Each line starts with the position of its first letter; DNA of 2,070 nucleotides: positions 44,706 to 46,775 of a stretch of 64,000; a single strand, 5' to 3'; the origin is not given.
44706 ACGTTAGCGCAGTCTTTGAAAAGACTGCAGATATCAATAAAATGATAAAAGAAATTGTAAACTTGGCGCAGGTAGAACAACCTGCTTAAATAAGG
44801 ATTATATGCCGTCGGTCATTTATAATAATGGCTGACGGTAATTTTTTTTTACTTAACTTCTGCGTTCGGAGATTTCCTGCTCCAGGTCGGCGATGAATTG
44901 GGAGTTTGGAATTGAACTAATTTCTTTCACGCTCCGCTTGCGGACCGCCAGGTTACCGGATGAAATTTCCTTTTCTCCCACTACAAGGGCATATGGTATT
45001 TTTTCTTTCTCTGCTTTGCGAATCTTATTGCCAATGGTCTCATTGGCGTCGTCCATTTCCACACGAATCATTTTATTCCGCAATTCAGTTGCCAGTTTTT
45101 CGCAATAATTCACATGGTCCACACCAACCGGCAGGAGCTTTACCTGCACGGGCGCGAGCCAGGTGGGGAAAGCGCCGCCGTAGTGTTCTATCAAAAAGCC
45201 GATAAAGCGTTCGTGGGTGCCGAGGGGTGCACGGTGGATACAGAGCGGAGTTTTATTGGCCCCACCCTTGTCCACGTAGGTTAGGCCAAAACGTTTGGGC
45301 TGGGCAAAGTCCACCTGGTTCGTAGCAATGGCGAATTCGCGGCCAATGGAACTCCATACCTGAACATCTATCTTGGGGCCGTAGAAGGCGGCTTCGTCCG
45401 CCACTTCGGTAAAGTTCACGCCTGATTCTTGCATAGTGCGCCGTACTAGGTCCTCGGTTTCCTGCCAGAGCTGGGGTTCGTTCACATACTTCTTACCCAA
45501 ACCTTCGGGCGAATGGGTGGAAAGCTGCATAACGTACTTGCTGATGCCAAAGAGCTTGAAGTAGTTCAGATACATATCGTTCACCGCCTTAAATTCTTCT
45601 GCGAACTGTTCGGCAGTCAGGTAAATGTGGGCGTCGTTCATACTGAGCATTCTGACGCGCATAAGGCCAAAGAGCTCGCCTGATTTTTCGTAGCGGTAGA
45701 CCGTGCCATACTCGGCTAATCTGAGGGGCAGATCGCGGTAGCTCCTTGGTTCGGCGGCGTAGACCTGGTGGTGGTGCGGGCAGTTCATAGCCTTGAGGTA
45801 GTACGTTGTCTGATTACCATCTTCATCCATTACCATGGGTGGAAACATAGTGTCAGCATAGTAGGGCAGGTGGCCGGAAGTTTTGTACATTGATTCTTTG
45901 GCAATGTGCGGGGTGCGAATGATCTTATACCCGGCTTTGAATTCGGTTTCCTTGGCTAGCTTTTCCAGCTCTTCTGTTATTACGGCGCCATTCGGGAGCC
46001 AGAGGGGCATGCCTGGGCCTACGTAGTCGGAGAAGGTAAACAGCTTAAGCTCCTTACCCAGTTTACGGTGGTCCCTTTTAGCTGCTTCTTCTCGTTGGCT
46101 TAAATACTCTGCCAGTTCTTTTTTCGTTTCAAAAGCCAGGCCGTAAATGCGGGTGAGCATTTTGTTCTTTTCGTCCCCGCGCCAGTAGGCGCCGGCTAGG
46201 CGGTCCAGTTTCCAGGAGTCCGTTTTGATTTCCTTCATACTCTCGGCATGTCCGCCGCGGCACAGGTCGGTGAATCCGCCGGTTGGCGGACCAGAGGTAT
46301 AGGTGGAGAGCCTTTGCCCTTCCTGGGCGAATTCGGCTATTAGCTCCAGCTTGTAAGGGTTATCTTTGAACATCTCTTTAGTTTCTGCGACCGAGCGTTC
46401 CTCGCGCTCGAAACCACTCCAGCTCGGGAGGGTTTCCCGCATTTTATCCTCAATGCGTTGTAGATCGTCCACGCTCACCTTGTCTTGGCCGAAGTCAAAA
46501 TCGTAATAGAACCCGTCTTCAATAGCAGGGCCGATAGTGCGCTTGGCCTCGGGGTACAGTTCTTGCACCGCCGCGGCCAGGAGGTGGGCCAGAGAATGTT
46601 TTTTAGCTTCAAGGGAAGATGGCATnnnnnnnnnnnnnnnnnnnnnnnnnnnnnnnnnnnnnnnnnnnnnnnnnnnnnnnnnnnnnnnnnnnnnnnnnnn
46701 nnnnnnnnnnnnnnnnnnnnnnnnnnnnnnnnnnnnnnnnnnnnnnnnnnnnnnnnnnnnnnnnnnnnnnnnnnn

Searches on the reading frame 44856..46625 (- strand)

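Call 74: search_protein_families(library=pfam, proteins=[window:44856-46625:-], max_evalue=0.001)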
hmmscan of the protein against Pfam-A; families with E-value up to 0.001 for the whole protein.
window:44856-46625:- (590 aa): 3 families
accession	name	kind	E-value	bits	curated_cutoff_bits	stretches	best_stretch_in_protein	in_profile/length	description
PF00587.30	tRNA-synt_2b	-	1.9e-39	136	29.3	1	268-482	4-179/179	tRNA synthetase class II core domain (G, H, P, S and T)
PF03129.25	HGTP_anticodon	-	2.4e-22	79.3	21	1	494-582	1-92/94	Anticodon binding domain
PF07973.19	tRNA_SAD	-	8.2e-07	29.4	24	1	116-161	7-44/44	Threonyl and Alanyl tRNA synthetase second additional domain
